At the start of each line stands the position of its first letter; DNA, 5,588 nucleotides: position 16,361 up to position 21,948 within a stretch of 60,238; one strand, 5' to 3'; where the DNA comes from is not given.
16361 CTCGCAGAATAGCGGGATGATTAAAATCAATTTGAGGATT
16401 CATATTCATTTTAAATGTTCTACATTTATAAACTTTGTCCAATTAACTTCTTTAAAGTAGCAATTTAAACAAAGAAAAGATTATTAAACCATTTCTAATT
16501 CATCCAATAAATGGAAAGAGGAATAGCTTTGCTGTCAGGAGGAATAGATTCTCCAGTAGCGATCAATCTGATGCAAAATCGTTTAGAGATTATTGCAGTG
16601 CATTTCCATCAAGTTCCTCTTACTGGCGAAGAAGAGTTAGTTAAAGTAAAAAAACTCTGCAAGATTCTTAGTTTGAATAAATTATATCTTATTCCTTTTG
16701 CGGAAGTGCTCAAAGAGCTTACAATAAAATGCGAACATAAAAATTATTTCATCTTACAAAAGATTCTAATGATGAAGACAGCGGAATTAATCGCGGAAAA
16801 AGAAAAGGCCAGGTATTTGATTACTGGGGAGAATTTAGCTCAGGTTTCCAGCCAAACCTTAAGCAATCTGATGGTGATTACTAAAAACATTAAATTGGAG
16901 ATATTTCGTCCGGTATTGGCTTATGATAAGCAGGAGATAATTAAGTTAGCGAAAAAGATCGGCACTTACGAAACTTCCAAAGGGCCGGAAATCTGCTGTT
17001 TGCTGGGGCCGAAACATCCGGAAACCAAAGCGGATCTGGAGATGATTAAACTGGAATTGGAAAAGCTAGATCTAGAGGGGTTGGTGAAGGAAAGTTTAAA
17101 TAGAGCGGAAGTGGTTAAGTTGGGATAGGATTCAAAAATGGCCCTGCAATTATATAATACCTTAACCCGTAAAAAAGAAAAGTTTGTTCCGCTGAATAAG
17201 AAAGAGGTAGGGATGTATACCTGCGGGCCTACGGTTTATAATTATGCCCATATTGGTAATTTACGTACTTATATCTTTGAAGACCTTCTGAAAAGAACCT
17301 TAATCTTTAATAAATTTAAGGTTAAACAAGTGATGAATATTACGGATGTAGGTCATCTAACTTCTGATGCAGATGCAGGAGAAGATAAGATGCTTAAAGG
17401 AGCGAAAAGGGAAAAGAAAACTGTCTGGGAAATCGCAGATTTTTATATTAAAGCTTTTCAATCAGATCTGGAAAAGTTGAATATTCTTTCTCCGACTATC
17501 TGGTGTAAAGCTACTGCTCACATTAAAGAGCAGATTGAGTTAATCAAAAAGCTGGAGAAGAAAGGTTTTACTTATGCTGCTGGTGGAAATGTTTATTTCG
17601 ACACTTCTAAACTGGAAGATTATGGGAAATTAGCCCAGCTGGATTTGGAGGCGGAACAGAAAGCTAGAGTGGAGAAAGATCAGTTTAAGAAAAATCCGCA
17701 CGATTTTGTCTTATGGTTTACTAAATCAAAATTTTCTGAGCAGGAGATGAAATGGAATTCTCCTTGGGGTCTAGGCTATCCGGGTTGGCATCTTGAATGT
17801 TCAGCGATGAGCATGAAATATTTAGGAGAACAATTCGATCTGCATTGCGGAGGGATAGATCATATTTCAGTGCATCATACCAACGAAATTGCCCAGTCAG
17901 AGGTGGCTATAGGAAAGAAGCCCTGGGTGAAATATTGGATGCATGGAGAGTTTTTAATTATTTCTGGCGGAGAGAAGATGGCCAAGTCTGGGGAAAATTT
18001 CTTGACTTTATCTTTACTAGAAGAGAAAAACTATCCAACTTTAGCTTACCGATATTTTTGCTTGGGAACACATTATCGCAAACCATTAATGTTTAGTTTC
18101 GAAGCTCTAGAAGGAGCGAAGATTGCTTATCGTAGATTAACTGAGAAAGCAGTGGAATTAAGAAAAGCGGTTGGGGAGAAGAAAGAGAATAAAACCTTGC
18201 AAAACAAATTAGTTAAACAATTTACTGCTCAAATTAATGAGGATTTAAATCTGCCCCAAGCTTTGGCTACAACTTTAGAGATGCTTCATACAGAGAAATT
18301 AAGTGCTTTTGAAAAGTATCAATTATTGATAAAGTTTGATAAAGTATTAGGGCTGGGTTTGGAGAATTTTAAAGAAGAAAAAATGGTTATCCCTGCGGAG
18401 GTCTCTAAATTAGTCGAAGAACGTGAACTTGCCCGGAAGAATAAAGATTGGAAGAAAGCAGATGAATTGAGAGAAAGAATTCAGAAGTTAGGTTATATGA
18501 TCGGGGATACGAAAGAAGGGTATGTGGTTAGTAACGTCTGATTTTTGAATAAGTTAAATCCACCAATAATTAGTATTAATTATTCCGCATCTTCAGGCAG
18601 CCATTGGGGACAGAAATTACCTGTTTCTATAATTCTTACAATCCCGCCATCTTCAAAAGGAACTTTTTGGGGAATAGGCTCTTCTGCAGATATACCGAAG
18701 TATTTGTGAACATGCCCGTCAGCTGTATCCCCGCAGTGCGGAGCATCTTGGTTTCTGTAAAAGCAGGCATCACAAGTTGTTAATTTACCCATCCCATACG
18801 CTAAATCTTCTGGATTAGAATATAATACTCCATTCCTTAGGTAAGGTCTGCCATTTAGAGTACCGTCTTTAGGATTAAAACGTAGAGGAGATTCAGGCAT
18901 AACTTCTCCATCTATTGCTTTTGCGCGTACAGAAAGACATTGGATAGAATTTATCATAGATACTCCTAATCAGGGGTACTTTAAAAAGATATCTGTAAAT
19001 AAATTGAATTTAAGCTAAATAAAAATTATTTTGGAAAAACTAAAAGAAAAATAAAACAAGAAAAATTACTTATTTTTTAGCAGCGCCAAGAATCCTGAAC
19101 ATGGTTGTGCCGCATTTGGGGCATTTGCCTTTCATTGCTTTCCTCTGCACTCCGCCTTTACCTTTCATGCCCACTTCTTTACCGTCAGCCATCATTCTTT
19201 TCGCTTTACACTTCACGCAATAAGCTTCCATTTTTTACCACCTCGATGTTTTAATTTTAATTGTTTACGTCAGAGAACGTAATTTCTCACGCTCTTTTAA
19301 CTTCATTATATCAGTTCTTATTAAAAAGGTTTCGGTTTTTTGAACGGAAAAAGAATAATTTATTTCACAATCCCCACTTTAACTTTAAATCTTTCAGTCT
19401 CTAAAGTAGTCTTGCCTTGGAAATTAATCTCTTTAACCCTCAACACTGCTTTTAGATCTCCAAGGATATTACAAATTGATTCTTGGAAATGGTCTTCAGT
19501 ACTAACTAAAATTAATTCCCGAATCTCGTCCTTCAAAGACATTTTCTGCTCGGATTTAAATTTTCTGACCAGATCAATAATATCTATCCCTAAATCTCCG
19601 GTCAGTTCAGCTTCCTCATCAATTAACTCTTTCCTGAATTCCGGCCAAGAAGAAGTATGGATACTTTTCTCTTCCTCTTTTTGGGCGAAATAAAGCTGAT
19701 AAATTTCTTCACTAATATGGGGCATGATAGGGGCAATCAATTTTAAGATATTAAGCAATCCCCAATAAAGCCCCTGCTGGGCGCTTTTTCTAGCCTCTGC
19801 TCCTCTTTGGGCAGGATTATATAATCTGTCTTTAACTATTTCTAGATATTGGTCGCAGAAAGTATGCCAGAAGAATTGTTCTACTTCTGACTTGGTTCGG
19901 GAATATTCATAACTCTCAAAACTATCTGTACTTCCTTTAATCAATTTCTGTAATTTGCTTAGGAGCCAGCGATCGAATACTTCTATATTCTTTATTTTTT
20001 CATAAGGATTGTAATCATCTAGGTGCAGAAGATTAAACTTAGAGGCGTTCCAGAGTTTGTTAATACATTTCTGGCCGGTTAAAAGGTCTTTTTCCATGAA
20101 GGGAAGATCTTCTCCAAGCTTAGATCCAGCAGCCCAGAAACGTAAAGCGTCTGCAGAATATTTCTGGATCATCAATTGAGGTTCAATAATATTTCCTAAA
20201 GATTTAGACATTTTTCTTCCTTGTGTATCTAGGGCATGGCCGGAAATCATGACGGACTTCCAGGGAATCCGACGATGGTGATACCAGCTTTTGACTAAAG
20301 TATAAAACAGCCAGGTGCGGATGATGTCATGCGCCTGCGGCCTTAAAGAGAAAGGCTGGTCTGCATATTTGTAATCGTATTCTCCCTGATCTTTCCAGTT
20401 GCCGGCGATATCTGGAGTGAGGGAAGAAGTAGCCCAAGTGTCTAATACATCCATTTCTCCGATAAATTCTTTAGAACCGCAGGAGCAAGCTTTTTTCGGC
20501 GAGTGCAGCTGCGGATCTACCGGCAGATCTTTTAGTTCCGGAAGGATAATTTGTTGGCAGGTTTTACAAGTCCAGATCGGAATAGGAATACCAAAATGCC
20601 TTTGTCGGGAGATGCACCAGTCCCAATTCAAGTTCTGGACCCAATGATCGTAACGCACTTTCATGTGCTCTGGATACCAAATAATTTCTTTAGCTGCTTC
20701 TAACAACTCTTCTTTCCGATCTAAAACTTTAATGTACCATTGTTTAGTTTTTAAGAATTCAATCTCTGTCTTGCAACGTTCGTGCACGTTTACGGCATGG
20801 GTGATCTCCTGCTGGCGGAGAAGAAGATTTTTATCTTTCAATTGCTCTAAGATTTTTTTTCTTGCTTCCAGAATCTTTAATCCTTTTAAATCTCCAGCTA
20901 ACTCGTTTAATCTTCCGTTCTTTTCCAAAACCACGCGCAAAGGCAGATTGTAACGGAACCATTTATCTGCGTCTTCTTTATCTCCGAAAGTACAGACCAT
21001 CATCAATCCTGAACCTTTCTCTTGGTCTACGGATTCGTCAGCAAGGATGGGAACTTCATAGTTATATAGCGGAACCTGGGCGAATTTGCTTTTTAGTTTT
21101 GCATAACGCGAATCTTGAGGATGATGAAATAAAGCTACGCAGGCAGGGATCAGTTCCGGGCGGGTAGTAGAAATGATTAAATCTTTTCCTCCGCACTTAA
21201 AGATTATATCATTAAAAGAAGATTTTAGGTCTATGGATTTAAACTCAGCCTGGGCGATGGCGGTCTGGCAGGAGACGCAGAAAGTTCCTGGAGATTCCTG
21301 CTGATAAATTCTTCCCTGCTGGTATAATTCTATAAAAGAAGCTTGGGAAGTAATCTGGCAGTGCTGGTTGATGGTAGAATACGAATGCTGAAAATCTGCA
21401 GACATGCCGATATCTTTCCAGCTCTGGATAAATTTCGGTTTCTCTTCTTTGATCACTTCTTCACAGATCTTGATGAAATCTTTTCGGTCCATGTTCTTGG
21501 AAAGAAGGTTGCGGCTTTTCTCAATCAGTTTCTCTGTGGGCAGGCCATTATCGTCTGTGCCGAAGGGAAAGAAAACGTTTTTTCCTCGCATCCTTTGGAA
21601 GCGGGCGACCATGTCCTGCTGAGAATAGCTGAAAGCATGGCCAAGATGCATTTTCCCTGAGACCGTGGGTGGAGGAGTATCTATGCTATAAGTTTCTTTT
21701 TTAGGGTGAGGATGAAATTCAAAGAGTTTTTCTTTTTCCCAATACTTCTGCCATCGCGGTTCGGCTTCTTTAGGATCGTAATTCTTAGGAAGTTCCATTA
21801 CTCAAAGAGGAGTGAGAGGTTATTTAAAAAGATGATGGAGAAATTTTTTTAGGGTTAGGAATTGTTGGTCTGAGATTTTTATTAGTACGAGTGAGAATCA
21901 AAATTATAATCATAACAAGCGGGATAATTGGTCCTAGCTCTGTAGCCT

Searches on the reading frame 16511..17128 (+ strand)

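Call 34: search_protein_families(library=pfam, proteins=[window:16511-17128:+])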
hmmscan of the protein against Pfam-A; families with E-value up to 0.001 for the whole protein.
window:16511-17128:+ (205 aa): 3 families
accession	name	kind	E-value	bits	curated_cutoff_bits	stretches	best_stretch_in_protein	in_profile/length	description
PF02568.20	ThiI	-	8.2e-56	189.2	20.5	1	2-188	4-197/197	Thiamine biosynthesis protein (ThiI)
PF06508.19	QueC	-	2.3e-07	31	22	0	5-60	3-57/210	Queuosine biosynthesis protein QueC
PF01171.26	ATP_bind_3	-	1.4e-05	25.4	27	1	8-149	6-158/182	PP-loop family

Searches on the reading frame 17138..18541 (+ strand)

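Call 35: search_protein_families(library=pfam, proteins=[window:17138-18541:+])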
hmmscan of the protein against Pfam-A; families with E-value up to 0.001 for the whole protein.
window:17138-18541:+ (467 aa): 4 families
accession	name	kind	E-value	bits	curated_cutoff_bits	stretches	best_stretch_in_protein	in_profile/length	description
PF01406.26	tRNA-synt_1e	-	7.7e-94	314.9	27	1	16-328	2-300/301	tRNA synthetases class I (C) catalytic domain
PF23493.1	CysS_C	-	3e-09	37.3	23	1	418-460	4-46/51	Cysteinyl-tRNA ligase anticodon binding domain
PF09334.17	tRNA-synt_1g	-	1.3e-05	24.6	20.1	1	35-158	12-126/391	tRNA synthetases class I (M)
PF01921.24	tRNA-synt_1f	-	3.9e-05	23.2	27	0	226-353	228-348/360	tRNA synthetases class I (K)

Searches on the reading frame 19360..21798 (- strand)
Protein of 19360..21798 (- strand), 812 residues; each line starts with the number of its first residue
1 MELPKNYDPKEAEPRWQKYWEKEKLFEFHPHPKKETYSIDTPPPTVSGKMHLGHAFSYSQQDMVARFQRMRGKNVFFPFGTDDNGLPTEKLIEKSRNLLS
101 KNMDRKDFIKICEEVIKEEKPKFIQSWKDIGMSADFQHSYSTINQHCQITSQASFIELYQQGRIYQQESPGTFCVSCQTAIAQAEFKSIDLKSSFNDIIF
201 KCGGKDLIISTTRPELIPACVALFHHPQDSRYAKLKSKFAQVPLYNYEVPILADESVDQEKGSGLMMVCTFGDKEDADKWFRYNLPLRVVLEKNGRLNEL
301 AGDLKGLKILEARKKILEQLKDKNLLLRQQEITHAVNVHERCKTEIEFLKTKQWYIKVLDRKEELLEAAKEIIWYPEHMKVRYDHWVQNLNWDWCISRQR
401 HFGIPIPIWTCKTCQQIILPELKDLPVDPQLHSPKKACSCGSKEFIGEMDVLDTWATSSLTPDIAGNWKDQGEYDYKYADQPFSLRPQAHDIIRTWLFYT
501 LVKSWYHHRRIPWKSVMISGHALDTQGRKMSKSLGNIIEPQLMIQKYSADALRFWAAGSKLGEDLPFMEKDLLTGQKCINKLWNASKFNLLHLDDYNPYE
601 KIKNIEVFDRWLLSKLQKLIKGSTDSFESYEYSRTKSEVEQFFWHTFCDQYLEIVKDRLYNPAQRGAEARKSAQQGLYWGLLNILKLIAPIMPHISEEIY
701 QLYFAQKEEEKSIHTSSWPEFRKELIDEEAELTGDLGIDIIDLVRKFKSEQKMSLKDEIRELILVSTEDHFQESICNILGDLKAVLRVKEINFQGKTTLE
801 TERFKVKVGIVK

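Call 35: search_protein_families(library=pfam, proteins=[window:19360-21798:-])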
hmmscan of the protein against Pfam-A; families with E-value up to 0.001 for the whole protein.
window:19360-21798:- (812 aa): 4 families
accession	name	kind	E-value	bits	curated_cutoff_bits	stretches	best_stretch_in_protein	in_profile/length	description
PF00133.28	tRNA-synt_1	-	5.6e-86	289.3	22.7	1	16-565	2-411/414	tRNA synthetases class I (I, L, M and V)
PF08264.19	Anticodon_1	-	4e-40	137.5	25.1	1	609-761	1-146/148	Anticodon-binding domain of tRNA ligase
PF09334.17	tRNA-synt_1g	-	1.2e-23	84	20.1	2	39-183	3-132/391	tRNA synthetases class I (M)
PF01406.26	tRNA-synt_1e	-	2.3e-08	34.2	27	1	522-573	246-297/301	tRNA synthetases class I (C) catalytic domain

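Call 65: search_protein_families(library=ncbifam, proteins=[window:19360-21798:-])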
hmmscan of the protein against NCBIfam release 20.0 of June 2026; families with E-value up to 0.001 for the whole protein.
window:19360-21798:- (812 aa): 19 families
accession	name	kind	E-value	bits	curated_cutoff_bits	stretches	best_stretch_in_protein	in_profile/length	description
NF009687.0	PRK13208.1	equivalog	0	1037.9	738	1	2-798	5-793/801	valine--tRNA ligase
TIGR00422.1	valS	equivalog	5.8e-231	769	612.1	1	4-799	2-792/863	valine--tRNA ligase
NF000540.1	alt_ValS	exception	2e-225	750.5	900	1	12-791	9-826/827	valine--tRNA ligase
NF004349.1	PRK05729.1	equivalog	1.1e-173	579.6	704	1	5-798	2-774/860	valine--tRNA ligase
NF011492.0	PRK14900.1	equivalog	5.9e-128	428.3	1783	1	2-801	8-807/1044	valine--tRNA ligase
TIGR00392.1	ileS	equivalog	4.4e-126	422.2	621.4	2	248-770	310-855/861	isoleucine--tRNA ligase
NF040702.1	ileS_w_GNAT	exception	5e-74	249.6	1999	2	237-799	480-1051/1100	isoleucine--tRNA ligase, N-acetyltransferase domain-containing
NF008957.0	PRK12300.1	subfamily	7.3e-65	219.5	677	3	8-236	5-246/946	leucine--tRNA ligase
NF000258.1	MupB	exception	9.7e-65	219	1900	2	251-793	298-848/1033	mupirocin-resistant isoleucine--tRNA ligase MupB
NF000257.1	MupA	exception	2.4e-63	214.3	1900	2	253-793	296-846/1024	mupirocin-resistant isoleucine--tRNA ligase MupA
TIGR00395.1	leuS_arch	equivalog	1.7e-50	171.9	648.5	2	11-236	2-240/938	leucine--tRNA ligase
TIGR00396.1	leuS_bact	equivalog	4.6e-50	170.6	548.4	3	7-186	1-167/843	leucine--tRNA ligase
TIGR00398.1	metG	equivalog_domain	8.9e-37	127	336.35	2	39-184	3-133/530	methionine--tRNA ligase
NF008900.0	PRK12267.1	equivalog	3.6e-29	101.7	598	2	34-187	3-141/648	methionine--tRNA ligase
NF001100.0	PRK00133.1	equivalog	1.1e-23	83.7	587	2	44-180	14-135/676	methionine--tRNA ligase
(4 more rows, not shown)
